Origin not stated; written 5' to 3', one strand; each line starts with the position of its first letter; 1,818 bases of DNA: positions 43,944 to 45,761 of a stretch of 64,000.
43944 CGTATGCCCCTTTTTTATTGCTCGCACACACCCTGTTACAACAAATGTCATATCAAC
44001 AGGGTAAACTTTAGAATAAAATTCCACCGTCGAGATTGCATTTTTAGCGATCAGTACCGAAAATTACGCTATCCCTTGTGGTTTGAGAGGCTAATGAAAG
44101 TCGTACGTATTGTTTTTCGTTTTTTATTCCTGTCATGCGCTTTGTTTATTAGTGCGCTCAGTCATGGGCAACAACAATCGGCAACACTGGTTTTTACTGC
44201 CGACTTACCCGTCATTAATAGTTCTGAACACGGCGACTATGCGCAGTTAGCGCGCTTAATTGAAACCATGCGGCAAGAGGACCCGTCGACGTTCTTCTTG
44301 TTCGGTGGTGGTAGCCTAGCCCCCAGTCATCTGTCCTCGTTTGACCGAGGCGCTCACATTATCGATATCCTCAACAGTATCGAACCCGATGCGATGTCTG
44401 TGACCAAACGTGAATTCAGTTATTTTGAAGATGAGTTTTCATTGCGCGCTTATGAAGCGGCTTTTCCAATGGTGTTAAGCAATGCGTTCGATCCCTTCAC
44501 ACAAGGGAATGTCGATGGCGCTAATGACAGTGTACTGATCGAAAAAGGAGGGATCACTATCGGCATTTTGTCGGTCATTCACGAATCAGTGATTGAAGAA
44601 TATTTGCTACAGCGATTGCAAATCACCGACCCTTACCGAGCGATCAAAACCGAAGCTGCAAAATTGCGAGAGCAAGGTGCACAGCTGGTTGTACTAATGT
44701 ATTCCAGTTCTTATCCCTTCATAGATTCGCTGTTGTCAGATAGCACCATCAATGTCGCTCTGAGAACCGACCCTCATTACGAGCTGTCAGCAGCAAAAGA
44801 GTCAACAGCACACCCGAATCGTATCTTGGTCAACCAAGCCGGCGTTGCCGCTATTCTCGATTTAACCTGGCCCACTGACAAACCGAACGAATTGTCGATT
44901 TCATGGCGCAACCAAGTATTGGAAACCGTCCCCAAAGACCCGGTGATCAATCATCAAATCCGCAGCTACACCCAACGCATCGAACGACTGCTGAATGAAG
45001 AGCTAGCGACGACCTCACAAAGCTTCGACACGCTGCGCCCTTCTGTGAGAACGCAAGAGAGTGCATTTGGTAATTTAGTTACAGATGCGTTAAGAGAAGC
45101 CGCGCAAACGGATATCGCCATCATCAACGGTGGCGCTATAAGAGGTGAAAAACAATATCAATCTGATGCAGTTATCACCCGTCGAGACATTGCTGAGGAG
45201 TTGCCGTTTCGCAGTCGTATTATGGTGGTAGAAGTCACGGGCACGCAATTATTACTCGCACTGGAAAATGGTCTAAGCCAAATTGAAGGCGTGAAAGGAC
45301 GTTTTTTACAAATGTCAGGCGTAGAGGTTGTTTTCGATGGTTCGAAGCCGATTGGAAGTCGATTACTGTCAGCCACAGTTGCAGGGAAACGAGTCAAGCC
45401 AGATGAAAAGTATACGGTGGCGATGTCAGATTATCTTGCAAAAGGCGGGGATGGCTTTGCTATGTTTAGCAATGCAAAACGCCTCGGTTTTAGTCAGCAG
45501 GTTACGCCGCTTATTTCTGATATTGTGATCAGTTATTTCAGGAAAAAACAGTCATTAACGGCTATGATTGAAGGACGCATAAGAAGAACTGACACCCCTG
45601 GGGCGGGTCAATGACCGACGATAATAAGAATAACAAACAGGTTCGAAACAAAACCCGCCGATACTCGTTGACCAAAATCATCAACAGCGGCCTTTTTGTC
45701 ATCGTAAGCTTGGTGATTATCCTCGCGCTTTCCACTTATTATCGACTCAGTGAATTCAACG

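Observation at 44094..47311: Catalytically degenerate periplasmic 5'-nucleotidase homolog translationally coupled to a membrane diguanylate cyclase: a candidate extracellular-nucleotide to c-di-GMP sensor pair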

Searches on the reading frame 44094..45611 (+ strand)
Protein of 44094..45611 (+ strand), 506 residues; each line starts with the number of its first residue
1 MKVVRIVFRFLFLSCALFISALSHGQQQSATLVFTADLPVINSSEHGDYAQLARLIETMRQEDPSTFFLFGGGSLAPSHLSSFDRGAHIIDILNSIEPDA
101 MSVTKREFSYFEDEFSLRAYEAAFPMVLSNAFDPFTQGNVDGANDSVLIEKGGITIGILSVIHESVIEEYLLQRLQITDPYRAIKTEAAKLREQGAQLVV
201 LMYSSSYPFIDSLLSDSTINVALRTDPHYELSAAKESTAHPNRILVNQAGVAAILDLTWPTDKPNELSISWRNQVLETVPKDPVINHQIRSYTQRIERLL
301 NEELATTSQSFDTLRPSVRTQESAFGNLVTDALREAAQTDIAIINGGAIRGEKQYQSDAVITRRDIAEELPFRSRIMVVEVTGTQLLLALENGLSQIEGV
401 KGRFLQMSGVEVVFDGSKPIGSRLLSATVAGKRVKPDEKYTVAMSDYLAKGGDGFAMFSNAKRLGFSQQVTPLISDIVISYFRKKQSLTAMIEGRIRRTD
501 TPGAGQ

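Call 3: search_protein_families(library=pfam, proteins=[window:44094-45611:+], max_evalue=0.1)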
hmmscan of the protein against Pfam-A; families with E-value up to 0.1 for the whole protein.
window:44094-45611:+ (506 aa): 1 family
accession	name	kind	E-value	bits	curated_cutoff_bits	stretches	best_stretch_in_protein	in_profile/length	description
PF02872.23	5_nucleotid_C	-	3.7e-41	141.3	23.6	1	307-459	5-157/158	5'-nucleotidase, C-terminal domain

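Call 4: search_protein_families(library=ncbifam, proteins=[window:44094-45611:+], max_evalue=0.01)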
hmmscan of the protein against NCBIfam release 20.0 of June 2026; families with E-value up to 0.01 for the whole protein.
window:44094-45611:+ (506 aa): 9 families
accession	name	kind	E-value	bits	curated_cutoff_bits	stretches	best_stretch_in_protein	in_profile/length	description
NF006934.0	PRK09419.1-1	subfamily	1.8e-29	102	1646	1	49-485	652-1090/1174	multifunctional 2',3'-cyclic-nucleotide 2'-phosphodiesterase/3'-nucleotidase/5'-nucleotidase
NF007109.1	PRK09558.1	equivalog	3.4e-29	102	600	1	275-490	338-543/550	bifunctional UDP-sugar hydrolase/5'-nucleotidase UshA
NF006937.0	PRK09419.1-4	equivalog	9.8e-29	99.4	2554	1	277-463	930-1122/1411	multifunctional 2',3'-cyclic-nucleotide 2'-phosphodiesterase/3'-nucleotidase/5'-nucleotidase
NF040549.1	Nt5e_LPXTG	exception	1.3e-24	86.5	1050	2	312-467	404-587/731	cell surface ecto-5'-nucleotidase Nt5e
NF006935.0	PRK09419.1-2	equivalog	1.3e-23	82.6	2801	1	278-496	952-1173/1445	multifunctional 2',3'-cyclic-nucleotide 2'-phosphodiesterase/3'-nucleotidase/5'-nucleotidase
NF047875.1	5nuc_LPXTG_Strp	exception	2e-19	69.5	1050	1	281-488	345-555/684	surface-anchored 5'-nucleotidase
TIGR04486.1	thiosulf_SoxB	equivalog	1.5e-16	59.8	550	1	47-488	115-543/556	thiosulfohydrolase SoxB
NF006936.0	PRK09419.1-3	equivalog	2.9e-10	38.4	2542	1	123-449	821-1149/1212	multifunctional 2',3'-cyclic-nucleotide 2'-phosphodiesterase/3'-nucleotidase/5'-nucleotidase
TIGR01530.1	nadN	equivalog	9e-06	24.5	436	1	335-459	391-521/550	NAD nucleotidase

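Call 6: search_solved_structures(query=window:44094-45611:+, max_evalue=0.001, show_alignments=3)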
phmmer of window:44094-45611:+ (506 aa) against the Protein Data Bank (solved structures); distinct sequences matched with E-value up to 0.001: 31.
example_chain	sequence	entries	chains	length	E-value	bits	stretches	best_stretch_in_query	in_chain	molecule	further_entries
3ivd_A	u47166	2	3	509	4.1e-33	118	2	294-489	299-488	Nucleotidase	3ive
2z1a_A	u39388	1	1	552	1.2e-28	103.3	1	223-502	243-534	5'-nucleotidase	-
6xue_A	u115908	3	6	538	4.6e-25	91.5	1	277-505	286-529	5'-nucleotidase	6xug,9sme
7qgo_A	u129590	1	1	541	4.7e-25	91.5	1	277-505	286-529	5'-nucleotidase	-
9hd5_A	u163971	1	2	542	4.8e-25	91.5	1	277-505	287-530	5'-nucleotidase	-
9hjg_A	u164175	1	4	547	5e-25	91.4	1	277-505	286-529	5'-nucleotidase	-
7qga_A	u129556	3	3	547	5e-25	91.4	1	277-505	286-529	5'-nucleotidase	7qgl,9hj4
6xuq_A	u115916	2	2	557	5.1e-25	91.3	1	277-505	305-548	5'-nucleotidase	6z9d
7qgm_A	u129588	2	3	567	5.6e-25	91.2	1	277-505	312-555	5'-nucleotidase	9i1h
4h1y_P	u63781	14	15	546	2.6e-24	89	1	277-497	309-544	5'-nucleotidase | 5'-nucleotidase, ecto (CD73), isoform CRA_a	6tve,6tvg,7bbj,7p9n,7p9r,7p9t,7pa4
4h2b_A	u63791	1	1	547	2.6e-24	89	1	277-497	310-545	5'-nucleotidase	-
4h2i_A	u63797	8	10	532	2.7e-24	89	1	277-497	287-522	5'-nucleotidase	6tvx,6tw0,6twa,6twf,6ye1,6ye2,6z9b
4h2f_A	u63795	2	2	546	3.3e-24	88.7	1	277-497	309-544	5'-nucleotidase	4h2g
9r0d_A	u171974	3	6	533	3.5e-24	88.6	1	277-497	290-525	5'-nucleotidase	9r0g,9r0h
7jv8_A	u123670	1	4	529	3.6e-24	88.5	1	277-497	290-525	5'-nucleotidase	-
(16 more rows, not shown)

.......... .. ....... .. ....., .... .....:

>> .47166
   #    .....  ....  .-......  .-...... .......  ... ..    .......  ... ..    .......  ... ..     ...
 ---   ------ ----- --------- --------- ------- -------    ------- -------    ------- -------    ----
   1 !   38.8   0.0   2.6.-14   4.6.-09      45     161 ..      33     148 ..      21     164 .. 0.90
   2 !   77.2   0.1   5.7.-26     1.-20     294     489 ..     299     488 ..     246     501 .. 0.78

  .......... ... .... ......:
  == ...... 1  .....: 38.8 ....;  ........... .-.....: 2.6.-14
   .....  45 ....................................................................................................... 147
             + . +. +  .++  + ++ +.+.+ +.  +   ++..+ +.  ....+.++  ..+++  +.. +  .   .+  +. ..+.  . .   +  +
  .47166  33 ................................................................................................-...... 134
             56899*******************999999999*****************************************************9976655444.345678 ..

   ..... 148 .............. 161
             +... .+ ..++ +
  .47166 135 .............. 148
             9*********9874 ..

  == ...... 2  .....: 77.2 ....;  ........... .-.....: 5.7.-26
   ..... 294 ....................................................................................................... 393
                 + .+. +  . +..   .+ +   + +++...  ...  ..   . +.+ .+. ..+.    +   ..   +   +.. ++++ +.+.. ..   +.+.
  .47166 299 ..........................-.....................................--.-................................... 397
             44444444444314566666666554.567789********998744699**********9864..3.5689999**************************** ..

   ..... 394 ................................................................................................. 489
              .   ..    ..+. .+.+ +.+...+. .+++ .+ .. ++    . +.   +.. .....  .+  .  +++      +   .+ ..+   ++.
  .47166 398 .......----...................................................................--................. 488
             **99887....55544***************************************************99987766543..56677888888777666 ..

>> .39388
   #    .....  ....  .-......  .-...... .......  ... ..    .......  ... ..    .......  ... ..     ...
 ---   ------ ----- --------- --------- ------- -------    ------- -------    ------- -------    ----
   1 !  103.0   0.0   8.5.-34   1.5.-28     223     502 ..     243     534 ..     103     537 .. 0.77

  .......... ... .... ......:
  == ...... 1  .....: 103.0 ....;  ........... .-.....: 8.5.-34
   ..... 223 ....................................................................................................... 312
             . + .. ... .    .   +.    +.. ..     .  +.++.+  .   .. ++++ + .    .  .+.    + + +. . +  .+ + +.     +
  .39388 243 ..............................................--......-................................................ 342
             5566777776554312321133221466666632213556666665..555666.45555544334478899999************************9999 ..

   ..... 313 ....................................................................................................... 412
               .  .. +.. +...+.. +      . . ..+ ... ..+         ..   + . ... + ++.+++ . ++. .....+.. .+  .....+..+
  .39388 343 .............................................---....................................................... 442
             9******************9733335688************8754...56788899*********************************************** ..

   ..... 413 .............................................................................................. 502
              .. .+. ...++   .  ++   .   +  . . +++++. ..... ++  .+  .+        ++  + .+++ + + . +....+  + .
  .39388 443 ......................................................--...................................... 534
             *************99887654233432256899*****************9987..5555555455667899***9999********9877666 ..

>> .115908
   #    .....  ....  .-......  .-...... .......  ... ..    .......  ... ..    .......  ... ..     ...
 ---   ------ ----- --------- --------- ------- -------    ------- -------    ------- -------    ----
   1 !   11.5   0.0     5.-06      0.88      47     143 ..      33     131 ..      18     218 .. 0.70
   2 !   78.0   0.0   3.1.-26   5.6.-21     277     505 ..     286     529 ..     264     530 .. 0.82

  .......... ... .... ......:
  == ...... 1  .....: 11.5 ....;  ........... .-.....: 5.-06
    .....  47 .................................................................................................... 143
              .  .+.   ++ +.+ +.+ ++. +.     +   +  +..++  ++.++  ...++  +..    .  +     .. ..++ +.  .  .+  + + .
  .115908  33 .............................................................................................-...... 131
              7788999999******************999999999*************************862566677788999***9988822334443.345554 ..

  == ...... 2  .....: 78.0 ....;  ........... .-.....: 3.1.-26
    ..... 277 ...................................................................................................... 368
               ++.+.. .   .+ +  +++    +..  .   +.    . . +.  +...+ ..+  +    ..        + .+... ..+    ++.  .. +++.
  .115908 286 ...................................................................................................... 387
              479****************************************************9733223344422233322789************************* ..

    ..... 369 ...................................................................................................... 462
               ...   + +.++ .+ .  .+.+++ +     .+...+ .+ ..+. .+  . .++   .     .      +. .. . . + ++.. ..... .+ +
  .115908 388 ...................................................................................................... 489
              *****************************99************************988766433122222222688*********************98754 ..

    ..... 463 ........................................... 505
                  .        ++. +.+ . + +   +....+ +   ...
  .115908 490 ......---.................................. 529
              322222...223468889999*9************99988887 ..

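Call 7: find_homologous_proteins(query=window:44094-45611:+, max_evalue=0.00001)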
Query window:44094-45611:+ (506 aa): 408 proteins with E <= 0.00001 among 8000 candidates; the best 120 are listed.
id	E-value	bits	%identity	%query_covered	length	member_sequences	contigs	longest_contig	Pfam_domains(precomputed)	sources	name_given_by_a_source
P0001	0.0e+0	1104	100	100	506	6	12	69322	PF02872.24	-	-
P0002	1.4e-276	936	83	100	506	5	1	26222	PF02872.24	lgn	-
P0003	2.8e-165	569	55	94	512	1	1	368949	PF02872.24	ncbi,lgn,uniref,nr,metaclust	ncbi:bifunctional metallophosphatase/5'-nucleotidase [Aestuariibacter salexigens]|uniref:bifunctiona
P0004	8.2e-158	544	49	97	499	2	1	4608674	PF02872.24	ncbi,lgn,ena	-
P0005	5.3e-157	541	50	97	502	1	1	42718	PF02872.24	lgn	-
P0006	9.4e-156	537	50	95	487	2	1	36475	PF02872.24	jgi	jgi:2',3'-cyclic-nucleotide 2'-phosphodiesterase (5'-nucleotidase family)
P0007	7.2e-155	534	48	99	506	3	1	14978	PF02872.24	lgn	-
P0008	5.0e-154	532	49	98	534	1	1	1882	PF02872.24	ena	-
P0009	6.0e-154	531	50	95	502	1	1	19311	PF02872.24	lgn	-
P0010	4.1e-153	529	47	99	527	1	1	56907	PF02872.24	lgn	-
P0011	7.8e-153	528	48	97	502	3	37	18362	PF02872.24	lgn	-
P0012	5.5e-152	525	51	97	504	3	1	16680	PF02872.24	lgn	-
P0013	7.4e-152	524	49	99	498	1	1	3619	PF02872.24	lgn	-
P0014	8.9e-152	524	49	94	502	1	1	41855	PF02872.24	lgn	-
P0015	9.8e-152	524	49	100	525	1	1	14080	PF02872.24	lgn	-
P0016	1.1e-151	524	52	97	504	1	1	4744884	PF02872.24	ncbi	-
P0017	2.0e-151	523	52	96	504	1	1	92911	PF02872.24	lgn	-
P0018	2.1e-151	523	50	97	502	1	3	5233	PF02872.24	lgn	-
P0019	3.5e-150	519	48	97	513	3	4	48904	PF02872.24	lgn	-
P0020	1.2e-149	517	51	96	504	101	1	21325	PF02872.24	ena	-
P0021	1.2e-148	514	50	98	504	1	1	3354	PF02872.24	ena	-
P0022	1.3e-148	514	50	96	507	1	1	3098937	PF02872.24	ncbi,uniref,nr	ncbi:bifunctional metallophosphatase/5'-nucleotidase [Alteromonas gilva]|uniref:5'-nucleotidase C-te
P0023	1.6e-148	513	49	97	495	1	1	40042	PF02872.24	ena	-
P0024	7.5e-148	511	48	97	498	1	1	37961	PF02872.24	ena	-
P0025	3.4e-147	509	51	93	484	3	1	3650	PF02872.24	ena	-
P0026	5.3e-147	508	48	98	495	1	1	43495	PF02872.24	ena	-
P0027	6.1e-147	508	48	96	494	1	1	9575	PF02872.24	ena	-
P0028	2.6e-146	506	49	95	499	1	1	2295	PF02872.24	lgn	-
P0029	3.0e-146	506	47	97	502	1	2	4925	PF02872.24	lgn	-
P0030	4.4e-146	505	48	97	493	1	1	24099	PF02872.24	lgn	-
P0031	9.2e-146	504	49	94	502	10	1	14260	PF02872.24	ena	-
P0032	2.5e-145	503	48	97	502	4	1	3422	PF02872.24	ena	-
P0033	3.6e-145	502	49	97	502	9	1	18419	PF02872.24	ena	-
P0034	4.0e-145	502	50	96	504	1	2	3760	PF02872.24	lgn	-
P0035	4.0e-145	502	47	99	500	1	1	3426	PF02872.24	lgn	-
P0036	7.8e-145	501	46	97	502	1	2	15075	PF02872.24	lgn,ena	-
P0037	8.1e-145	501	49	91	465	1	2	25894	PF02872.24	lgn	-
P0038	1.3e-144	501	46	98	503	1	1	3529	PF02872.24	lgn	-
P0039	3.1e-144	499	47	97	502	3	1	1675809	PF02872.24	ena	-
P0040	3.8e-144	499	49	97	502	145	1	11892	PF02872.24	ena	-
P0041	5.3e-144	499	49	97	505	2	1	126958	PF02872.24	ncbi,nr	ncbi:MAG: bifunctional metallophosphatase/5'-nucleotidase [Alteromonadaceae bacterium]|nr:bifunction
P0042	7.5e-144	498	47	96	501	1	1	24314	PF02872.24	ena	-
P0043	6.1e-143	495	45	97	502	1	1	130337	PF02872.24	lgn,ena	-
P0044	1.5e-142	494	48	98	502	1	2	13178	PF02872.24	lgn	-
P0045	2.8e-142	493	47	97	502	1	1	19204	PF02872.24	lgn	-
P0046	3.3e-142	493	46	97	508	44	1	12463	PF02872.24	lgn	-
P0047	3.4e-142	493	49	93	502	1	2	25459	PF02872.24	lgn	-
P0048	1.9e-141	490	49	93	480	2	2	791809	PF02872.24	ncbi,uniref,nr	ncbi:bifunctional metallophosphatase/5'-nucleotidase [Alteromonas lipolytica]|uniref:bifunctional me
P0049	1.9e-141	490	51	93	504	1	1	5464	PF02872.24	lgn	-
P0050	5.2e-141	489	48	98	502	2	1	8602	PF02872.24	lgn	-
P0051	8.2e-140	485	47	97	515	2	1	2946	PF02872.24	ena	-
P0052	9.4e-140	485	47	96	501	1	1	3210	PF02872.24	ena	-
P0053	1.0e-139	484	46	97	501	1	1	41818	PF02872.24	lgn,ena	-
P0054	1.7e-139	484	46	97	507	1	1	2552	PF02872.24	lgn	-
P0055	3.8e-139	483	46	95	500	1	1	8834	PF02872.24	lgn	-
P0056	4.4e-138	479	47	96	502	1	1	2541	PF02872.24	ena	-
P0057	6.5e-138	478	47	93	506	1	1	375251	PF02872.24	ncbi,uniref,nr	ncbi:bifunctional metallophosphatase/5'-nucleotidase [Alteromonas sp. ASW11-130]|uniref:bifunctional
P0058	6.5e-138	478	47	93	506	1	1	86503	PF02872.24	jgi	jgi:2',3'-cyclic-nucleotide 2'-phosphodiesterase (5'-nucleotidase family)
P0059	4.0e-137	476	45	98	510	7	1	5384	PF02872.24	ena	-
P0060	4.1e-137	476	46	96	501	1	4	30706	PF02872.24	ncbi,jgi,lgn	ncbi:MAG: 5'-nucleotidase/UDP-sugar diphosphatase [Paraglaciecola sp.]|jgi:5'-nucleotidase/UDP-sugar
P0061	4.3e-137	476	44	96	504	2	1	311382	PF02872.24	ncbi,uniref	ncbi:bifunctional metallophosphatase/5'-nucleotidase [Neptunicella sp.]|uniref:bifunctional metallop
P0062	6.3e-137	475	48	93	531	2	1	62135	PF02872.24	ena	-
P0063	1.4e-136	474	45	98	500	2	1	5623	PF02872.24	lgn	-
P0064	1.5e-136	474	46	99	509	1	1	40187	PF02872.24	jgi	jgi:5'-nucleotidase/UDP-sugar diphosphatase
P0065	9.1e-136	471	47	97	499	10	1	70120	PF02872.24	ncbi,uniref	ncbi:5'-nucleotidase C-terminal domain-containing protein [Paraglaciecola sp. 25GB23A]|uniref:bifunc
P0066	1.6e-135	471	45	96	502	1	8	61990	PF02872.24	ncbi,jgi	ncbi:MAG: 5'-nucleotidase/UDP-sugar diphosphatase [Paraglaciecola sp.]|jgi:5'-nucleotidase/UDP-sugar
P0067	4.1e-135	469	46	90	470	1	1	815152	PF02872.24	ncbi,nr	ncbi:5'-nucleotidase C-terminal domain-containing protein [Alteromonadaceae bacterium BrNp21-10]|nr:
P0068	8.3e-135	468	45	88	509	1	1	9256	PF02872.24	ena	-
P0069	2.9e-134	466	44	95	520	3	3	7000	PF02872.24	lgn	-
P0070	4.1e-134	466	45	93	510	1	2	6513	PF02872.24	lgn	-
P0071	4.2e-134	466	45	94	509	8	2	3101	PF02872.24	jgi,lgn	jgi:5'-nucleotidase / UDP-sugar diphosphatase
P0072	8.5e-134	465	47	93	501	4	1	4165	PF02872.24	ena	-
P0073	1.8e-133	464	45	98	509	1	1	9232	PF02872.24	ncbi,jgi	-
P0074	2.2e-133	464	44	95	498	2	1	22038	PF02872.24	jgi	jgi:5'-nucleotidase/UDP-sugar diphosphatase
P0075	5.0e-133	462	46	93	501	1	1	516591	PF02872.24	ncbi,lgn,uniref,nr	ncbi:5'-nucleotidase C-terminal domain-containing protein [Aestuariibacter sp. AA17]|uniref:5'-nucle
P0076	5.3e-133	462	45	98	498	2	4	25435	PF02872.24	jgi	jgi:5'-nucleotidase / UDP-sugar diphosphatase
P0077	8.0e-133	462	44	93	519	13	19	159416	PF02872.24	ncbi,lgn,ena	-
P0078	1.1e-132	461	43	98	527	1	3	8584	PF02872.24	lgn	-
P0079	1.3e-132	461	45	93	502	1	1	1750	PF02872.24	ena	-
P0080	3.0e-132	460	43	98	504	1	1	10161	PF02872.24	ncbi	ncbi:MAG: bifunctional metallophosphatase/5'-nucleotidase [Kangiellaceae bacterium]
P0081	3.9e-132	459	44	93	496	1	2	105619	PF02872.24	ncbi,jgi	jgi:2',3'-cyclic-nucleotide 2'-phosphodiesterase (5'-nucleotidase family)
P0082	4.1e-132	459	45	95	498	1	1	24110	PF02872.24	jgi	jgi:2',3'-cyclic-nucleotide 2'-phosphodiesterase (5'-nucleotidase family)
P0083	4.5e-132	459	43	96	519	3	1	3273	PF02872.24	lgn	-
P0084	7.9e-132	458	43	96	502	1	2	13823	PF02872.24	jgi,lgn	jgi:5'-nucleotidase/UDP-sugar diphosphatase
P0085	1.2e-131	458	47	94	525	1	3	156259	PF02872.24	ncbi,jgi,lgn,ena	jgi:2',3'-cyclic-nucleotide 2'-phosphodiesterase (5'-nucleotidase family)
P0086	1.4e-131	458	43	97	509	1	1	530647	PF02872.24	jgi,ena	-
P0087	4.6e-131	456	43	100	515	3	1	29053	PF02872.24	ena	-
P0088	8.5e-131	455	44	97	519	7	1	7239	PF02872.24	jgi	jgi:5'-nucleotidase/UDP-sugar diphosphatase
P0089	1.0e-130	455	43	97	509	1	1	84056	PF02872.24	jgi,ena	-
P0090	1.1e-130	455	44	97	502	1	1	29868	PF02872.24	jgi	jgi:2',3'-cyclic-nucleotide 2'-phosphodiesterase (5'-nucleotidase family)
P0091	1.7e-130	454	46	93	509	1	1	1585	PF02872.24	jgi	jgi:2',3'-cyclic-nucleotide 2'-phosphodiesterase (5'-nucleotidase family)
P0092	3.2e-130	453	46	94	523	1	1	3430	PF02872.24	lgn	-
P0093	3.5e-130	453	43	96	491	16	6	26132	PF02872.24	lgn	-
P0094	5.0e-130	452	45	93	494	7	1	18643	PF02872.24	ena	-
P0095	1.1e-129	451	42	96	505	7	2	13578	PF02872.24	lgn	-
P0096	1.5e-129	451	45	97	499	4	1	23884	PF02872.24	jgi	jgi:5'-nucleotidase/UDP-sugar diphosphatase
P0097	2.0e-129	450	44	97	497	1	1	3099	PF02872.24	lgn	-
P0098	3.6e-129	450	47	91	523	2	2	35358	PF02872.24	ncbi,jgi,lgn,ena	jgi:2',3'-cyclic-nucleotide 2'-phosphodiesterase (5'-nucleotidase family)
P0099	5.9e-129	449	44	96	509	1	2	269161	PF02872.24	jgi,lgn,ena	-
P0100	6.1e-129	449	45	91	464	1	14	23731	PF02872.24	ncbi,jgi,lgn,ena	ncbi:MAG: 5'-nucleotidase/UDP-sugar diphosphatase [Paraglaciecola sp.]|jgi:5'-nucleotidase/UDP-sugar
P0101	6.5e-129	449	44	97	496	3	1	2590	PF02872.24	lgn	-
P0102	9.3e-129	448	45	91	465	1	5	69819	PF02872.24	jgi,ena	jgi:5'-nucleotidase/UDP-sugar diphosphatase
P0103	1.0e-128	448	43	98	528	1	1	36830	PF02872.24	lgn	-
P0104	1.7e-128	447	44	95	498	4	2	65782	PF02872.24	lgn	-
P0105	1.7e-128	447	43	98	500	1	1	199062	PF02872.24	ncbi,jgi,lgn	jgi:2',3'-cyclic-nucleotide 2'-phosphodiesterase (5'-nucleotidase family)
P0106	4.1e-128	446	42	98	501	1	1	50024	PF02872.24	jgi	jgi:2',3'-cyclic-nucleotide 2'-phosphodiesterase (5'-nucleotidase family)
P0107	4.6e-128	446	45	96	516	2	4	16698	PF02872.24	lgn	-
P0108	5.2e-128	446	45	91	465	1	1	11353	PF02872.24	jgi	jgi:2',3'-cyclic-nucleotide 2'-phosphodiesterase (5'-nucleotidase family)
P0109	8.5e-128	445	44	94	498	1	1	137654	PF02872.24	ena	-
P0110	9.8e-128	445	42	98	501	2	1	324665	PF02872.24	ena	-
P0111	1.1e-127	445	45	91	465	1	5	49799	PF02872.24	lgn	-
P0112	1.3e-127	445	42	93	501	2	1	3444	PF02872.24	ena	-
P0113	2.5e-127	444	42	98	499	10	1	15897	PF02872.24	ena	-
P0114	2.0e-126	441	45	92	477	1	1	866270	PF02872.24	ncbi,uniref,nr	ncbi:5'-nucleotidase C-terminal domain-containing protein [Alteromonas ponticola]|uniref:5'-nucleoti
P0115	3.4e-126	440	43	98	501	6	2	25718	PF02872.24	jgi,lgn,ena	-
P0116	4.8e-126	439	44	98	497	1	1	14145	PF02872.24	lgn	-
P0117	6.0e-126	439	44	98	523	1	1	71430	PF02872.24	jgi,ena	jgi:2',3'-cyclic-nucleotide 2'-phosphodiesterase (5'-nucleotidase family)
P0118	7.1e-126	439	43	94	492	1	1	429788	PF02872.24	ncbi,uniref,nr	ncbi:bifunctional metallophosphatase/5'-nucleotidase [Alteromonas ponticola]|uniref:Bifunctional met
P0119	8.7e-126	438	44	97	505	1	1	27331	PF02872.24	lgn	-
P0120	8.9e-126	438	42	97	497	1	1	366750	PF02872.24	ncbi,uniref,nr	ncbi:bifunctional metallophosphatase/5'-nucleotidase [Paraglaciecola aquimarina]|uniref:Bifunctional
